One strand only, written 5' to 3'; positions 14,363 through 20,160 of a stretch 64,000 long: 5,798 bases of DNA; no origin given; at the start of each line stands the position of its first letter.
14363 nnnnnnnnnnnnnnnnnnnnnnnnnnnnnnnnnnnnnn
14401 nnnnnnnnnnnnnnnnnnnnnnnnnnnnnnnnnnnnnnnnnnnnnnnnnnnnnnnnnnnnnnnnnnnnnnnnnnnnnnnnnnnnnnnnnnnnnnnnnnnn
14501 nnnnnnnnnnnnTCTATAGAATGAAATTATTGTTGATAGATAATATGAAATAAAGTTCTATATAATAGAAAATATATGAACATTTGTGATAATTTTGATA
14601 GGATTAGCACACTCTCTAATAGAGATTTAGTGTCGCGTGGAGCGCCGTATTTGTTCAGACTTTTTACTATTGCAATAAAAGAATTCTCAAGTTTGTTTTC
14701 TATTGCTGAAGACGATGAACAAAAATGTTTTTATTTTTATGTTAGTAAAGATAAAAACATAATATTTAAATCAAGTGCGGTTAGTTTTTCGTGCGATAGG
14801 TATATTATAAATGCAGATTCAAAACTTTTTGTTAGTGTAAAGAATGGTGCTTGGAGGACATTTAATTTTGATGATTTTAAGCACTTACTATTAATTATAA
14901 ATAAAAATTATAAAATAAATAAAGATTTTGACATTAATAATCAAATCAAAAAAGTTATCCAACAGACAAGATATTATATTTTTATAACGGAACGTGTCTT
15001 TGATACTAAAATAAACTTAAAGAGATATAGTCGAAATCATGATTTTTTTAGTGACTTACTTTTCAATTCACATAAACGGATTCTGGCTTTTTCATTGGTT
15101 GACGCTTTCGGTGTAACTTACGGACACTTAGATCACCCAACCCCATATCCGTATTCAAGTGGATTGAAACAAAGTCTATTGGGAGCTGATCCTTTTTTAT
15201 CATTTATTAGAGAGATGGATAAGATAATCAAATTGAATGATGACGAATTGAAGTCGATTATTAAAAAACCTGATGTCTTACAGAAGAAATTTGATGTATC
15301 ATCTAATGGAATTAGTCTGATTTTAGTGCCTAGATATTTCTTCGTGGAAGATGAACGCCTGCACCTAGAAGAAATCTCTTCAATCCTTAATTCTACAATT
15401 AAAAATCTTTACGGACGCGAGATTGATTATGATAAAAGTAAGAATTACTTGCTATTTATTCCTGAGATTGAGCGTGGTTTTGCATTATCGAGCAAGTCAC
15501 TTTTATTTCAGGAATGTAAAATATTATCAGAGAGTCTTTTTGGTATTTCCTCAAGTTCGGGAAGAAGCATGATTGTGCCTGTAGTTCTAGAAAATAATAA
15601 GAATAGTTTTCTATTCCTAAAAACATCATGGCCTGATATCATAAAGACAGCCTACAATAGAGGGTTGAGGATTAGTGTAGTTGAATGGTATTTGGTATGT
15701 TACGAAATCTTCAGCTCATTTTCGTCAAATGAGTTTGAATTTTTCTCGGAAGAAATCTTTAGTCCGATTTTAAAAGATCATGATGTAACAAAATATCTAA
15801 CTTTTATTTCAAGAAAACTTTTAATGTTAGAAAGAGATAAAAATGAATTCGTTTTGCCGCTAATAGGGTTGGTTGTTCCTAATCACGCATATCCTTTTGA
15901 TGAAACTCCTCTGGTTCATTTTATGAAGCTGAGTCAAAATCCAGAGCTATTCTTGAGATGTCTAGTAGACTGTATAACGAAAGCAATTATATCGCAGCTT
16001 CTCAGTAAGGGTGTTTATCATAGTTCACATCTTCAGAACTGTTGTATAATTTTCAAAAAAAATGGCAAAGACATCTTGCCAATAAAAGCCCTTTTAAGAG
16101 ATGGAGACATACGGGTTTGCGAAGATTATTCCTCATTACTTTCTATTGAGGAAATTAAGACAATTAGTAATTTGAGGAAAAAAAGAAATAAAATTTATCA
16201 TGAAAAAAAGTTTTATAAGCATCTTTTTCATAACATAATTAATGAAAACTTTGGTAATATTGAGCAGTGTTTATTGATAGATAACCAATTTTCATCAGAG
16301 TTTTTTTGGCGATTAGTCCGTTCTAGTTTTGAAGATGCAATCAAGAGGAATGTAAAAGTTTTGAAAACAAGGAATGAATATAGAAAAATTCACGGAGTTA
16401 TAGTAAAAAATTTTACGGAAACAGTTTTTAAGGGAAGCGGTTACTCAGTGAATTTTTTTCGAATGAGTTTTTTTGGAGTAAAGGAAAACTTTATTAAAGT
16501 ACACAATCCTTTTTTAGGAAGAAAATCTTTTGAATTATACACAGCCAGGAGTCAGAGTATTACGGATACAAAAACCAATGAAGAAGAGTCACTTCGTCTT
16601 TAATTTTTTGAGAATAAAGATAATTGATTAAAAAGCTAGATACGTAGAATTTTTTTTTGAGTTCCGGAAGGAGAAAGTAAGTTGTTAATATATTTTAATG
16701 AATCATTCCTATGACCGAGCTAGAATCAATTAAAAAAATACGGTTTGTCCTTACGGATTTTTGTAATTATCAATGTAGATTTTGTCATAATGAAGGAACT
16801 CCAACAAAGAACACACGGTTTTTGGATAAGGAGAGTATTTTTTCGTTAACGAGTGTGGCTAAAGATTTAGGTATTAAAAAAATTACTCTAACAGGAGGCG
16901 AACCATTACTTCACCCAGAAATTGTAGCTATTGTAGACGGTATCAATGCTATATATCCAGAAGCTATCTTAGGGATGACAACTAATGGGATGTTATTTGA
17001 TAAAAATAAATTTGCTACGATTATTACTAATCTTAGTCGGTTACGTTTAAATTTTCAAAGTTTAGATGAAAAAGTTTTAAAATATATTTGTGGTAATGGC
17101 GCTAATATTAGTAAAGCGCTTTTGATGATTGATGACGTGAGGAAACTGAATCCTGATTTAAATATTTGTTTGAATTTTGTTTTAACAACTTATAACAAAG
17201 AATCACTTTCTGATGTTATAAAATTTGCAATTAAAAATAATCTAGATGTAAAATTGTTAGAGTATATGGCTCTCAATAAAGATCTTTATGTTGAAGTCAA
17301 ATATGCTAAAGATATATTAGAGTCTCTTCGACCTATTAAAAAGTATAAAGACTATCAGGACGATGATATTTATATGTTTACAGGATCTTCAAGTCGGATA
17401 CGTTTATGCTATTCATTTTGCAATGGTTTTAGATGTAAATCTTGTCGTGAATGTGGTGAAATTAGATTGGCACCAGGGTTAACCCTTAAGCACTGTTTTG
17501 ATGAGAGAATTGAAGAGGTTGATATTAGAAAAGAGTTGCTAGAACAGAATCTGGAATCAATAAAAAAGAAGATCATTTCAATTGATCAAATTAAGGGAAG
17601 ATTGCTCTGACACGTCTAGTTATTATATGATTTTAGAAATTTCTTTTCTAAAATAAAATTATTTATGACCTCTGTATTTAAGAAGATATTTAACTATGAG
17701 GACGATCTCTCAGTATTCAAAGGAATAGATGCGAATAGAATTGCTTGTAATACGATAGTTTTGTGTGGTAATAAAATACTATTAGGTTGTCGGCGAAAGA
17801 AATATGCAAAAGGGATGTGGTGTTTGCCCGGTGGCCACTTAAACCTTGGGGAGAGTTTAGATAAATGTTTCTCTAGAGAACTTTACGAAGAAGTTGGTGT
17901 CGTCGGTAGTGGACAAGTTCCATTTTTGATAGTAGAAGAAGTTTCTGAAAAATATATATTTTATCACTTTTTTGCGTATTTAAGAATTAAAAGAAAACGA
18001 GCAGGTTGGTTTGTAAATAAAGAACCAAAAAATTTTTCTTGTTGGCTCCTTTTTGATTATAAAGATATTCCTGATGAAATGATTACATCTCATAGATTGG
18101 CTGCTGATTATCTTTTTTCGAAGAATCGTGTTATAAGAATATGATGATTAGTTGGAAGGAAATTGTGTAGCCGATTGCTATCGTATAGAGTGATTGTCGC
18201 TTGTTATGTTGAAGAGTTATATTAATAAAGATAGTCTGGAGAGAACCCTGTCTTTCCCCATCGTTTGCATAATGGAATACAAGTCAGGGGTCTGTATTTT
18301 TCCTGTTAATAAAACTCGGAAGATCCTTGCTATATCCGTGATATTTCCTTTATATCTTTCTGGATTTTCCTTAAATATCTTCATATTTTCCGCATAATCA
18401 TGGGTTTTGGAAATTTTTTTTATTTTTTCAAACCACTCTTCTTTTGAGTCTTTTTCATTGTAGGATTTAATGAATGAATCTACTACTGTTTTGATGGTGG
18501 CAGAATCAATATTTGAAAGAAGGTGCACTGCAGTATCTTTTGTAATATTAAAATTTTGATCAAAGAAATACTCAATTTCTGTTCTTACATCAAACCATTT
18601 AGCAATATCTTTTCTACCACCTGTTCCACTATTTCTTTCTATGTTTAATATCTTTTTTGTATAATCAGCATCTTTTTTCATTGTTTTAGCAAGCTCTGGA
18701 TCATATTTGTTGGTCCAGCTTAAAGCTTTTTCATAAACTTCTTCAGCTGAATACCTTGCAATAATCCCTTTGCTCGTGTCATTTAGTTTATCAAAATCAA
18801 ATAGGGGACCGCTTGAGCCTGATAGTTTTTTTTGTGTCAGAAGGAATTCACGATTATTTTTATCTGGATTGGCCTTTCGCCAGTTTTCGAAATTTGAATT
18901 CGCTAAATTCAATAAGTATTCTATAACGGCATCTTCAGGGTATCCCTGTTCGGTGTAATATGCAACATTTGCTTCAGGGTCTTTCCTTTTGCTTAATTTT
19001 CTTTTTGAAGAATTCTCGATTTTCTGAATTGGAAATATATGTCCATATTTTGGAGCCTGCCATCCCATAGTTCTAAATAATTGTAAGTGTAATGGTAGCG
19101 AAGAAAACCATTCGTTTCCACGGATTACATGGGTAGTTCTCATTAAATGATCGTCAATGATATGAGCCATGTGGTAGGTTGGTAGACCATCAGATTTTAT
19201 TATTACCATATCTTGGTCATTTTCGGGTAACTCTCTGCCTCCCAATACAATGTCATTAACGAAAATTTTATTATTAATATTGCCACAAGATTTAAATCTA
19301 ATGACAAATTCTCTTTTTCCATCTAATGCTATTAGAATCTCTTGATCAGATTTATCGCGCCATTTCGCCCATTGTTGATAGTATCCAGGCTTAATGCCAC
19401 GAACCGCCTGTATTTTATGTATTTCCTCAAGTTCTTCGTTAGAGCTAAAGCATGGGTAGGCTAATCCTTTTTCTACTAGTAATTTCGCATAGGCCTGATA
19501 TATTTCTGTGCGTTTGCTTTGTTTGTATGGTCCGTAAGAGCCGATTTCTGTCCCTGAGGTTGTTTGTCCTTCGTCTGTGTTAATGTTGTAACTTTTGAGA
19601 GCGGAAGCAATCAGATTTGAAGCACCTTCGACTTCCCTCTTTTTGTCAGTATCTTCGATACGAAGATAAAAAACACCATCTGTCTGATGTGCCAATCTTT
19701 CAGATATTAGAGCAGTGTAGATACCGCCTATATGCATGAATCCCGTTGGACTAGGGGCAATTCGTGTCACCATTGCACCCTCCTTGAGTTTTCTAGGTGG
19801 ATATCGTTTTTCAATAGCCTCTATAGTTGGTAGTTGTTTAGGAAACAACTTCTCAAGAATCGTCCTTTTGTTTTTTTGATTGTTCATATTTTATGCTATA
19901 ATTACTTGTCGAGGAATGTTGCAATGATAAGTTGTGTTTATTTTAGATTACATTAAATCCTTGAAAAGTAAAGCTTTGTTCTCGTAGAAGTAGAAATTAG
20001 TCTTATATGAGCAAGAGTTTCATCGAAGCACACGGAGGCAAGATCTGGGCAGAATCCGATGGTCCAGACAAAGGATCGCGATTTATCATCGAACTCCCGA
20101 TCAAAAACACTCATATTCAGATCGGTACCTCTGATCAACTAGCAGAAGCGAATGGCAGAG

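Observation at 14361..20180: Histidine-kinase 3' end duplicated 5.5 kb downstream as a remnant directly upstream of the orphan REC-REC regulator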

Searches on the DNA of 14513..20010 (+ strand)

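Call 80: search_dna_similar(query=window:14513-20010:+, collection=phages, mode=distant, max_rows=5)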
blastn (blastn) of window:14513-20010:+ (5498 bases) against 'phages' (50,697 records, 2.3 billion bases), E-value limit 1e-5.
Records with a match: 2; places in all: 2; records where one place covers at least 80% of the query: 0.
Best place of each record, by identity: 60-80% 2.
By first word of the organism name: Acinetobacter 2.
By host as written in the record: - 2.
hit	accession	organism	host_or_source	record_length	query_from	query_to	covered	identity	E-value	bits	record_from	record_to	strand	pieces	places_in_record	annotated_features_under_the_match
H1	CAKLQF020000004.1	Acinetobacter phage MD-2021a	not known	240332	4593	4685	2%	75.3%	5e-7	65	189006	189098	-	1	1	gltX: glutamyl-tRNA synthetase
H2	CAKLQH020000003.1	Acinetobacter phage MD-2021a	not known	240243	4593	4685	2%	75.3%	5e-7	65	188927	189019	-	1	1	gltX: glutamyl-tRNA synthetase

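Call 81: search_dna_similar(query=window:14513-20010:+, collection=plasmids, mode=distant, max_rows=5)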
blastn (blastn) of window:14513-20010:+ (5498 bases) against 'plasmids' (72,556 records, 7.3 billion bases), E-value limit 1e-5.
Records with a match: 7; places in all: 7; records where one place covers at least 80% of the query: 0.
Best place of each record, by identity: 60-80% 7.
By first word of the organism name: Bacillus 3; Acinetobacter 3; Monoglobus 1.
By predicted mobility (MOB-suite, as given by PLSDB): non-mobilizable 5; mobilizable 1; conjugative 1.
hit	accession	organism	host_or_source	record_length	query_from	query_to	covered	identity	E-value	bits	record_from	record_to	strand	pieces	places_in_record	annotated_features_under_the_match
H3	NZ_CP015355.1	Bacillus thuringiensis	Caenorhabditis elegans,whole organism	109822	4374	4721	6%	68.9%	6e-25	126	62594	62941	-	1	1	gltX: glutamate--tRNA ligase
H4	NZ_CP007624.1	Bacillus pseudomycoides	-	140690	4563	5266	6%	71.1%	1e-13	154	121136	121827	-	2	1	gltX: glutamate--tRNA ligase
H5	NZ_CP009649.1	Bacillus pseudomycoides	-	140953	4563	5266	6%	71.1%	1e-13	154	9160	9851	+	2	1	gltX: glutamate--tRNA ligase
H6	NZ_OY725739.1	Monoglobus pectinilyticus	-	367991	4563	4685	2%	76.4%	1e-14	92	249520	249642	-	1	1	gltX: glutamate--tRNA ligase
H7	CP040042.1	Acinetobacter baumannii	Homo sapiens,blood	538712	4593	4685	2%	75.3%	2e-6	65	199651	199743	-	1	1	glutamate--tRNA ligase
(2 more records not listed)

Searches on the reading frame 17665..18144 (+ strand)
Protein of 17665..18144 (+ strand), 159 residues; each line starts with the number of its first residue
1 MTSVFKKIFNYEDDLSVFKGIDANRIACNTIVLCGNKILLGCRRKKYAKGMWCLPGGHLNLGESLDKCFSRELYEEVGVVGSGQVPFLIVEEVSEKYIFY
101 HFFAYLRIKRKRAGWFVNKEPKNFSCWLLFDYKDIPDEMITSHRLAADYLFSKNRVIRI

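Call 6: search_protein_families(library=pfam, proteins=[window:17665-18144:+], max_evalue=0.01)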
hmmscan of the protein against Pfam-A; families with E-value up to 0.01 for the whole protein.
window:17665-18144:+ (159 aa): 2 families
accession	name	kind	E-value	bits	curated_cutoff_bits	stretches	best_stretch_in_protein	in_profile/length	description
PF00293.34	NUDIX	-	1.5e-12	48.1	21.1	1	31-103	8-92/134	NUDIX domain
PF14815.12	NUDIX_4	-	4.7e-05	23.6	35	1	31-107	4-73/113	NUDIX domain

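Call 40: search_protein_families(library=ncbifam, proteins=[window:17665-18144:+], max_evalue=0.01)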
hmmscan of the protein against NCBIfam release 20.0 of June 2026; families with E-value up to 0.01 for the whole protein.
window:17665-18144:+ (159 aa): 19 families
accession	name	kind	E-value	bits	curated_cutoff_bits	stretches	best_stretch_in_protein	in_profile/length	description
NF006530.0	PRK08999.1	equivalog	3.6e-09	36.1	245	1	30-90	12-73/315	Nudix family hydrolase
NF003787.0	PRK05379.1-4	equivalog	2.1e-07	30.2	449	1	27-101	210-281/346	bifunctional nicotinamide-nucleotide adenylyltransferase/Nudix hydroxylase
NF003785.0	PRK05379.1-1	equivalog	9.5e-07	28.3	418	1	23-79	201-257/347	bifunctional nicotinamide-nucleotide adenylyltransferase/Nudix hydroxylase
NF008044.0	PRK10776.1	equivalog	1.3e-06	28.3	148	1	26-104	6-86/130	8-oxo-dGTP diphosphatase MutT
NF007834.0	PRK10546.1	equivalog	1.9e-06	27.7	156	1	30-101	9-82/135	pyrimidine (deoxy)nucleoside triphosphate diphosphatase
NF001299.0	PRK00241.1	equivalog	1.9e-06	27.5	158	1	32-79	142-188/263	NAD(+) diphosphatase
NF001934.0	PRK00714.1-1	equivalog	2e-06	27.3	241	1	29-88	10-68/176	RNA pyrophosphohydrolase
NF003788.0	PRK05379.1-5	equivalog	2.4e-06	27.1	354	1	27-78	215-266/351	bifunctional nicotinamide-nucleotide adenylyltransferase/Nudix hydroxylase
TIGR00586.1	mutt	equivalog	6.9e-06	26.1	97.9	1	26-82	7-64/129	8-oxo-dGTP diphosphatase MutT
NF011963.0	PRK15434.1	subfamily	1.5e-05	24.8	146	1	37-79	30-72/159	GDP-mannose mannosyl hydrolase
NF003791.0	PRK05379.2-3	equivalog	1.8e-05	24.1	409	1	26-79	203-256/340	bifunctional nicotinamide-nucleotide adenylyltransferase/Nudix hydroxylase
NF003786.0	PRK05379.1-2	equivalog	2e-05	24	397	1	27-77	220-270/354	bifunctional nicotinamide-nucleotide adenylyltransferase/Nudix hydroxylase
NF001938.0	PRK00714.1-5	equivalog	3.7e-05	23.1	116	1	31-105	26-94/172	RNA pyrophosphohydrolase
NF001937.0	PRK00714.1-4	equivalog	0.00029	20.5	139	1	30-81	13-62/161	RNA pyrophosphohydrolase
NF001936.0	PRK00714.1-3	equivalog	0.0013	18.6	118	1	37-79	24-64/155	RNA pyrophosphohydrolase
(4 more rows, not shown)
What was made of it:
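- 17665..18144 (+): NUDIX hydrolase. Calls 6, 40.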

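Call 41: search_protein_families(library=phrogs, proteins=[window:17665-18144:+], max_evalue=0.01)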
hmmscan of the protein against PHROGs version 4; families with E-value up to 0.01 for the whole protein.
window:17665-18144:+ (159 aa): 7 families
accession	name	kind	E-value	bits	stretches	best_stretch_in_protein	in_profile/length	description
phrog_1198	-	other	1.1e-13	52.6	1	32-137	43-152/253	MutT/NUDIX hydrolase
phrog_19657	-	other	3.6e-09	37.8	1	24-117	21-121/176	nudix hydrolase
phrog_15528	-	head and packaging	8.3e-07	28.8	1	24-102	521-595/794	portal protein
phrog_6216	-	unknown function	3.9e-05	23.6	1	31-117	8-94/545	-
phrog_1185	-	other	0.00042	20.8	1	8-94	154-223/301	nudix hydrolase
phrog_25541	-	unknown function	0.00077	20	1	25-79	74-125/210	-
phrog_10313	-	other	0.0063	17.3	1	48-87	36-75/159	nudix hydrolase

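Call 42: search_protein_families(library=padloc, proteins=[window:17665-18144:+], max_evalue=0.01)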
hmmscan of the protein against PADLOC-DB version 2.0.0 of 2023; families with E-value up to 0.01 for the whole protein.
window:17665-18144:+ (159 aa): 1 family
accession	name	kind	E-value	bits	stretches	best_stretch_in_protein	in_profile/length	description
PDLC04899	PDC-S07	-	1.5e-08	32.4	1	26-80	9-63/135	-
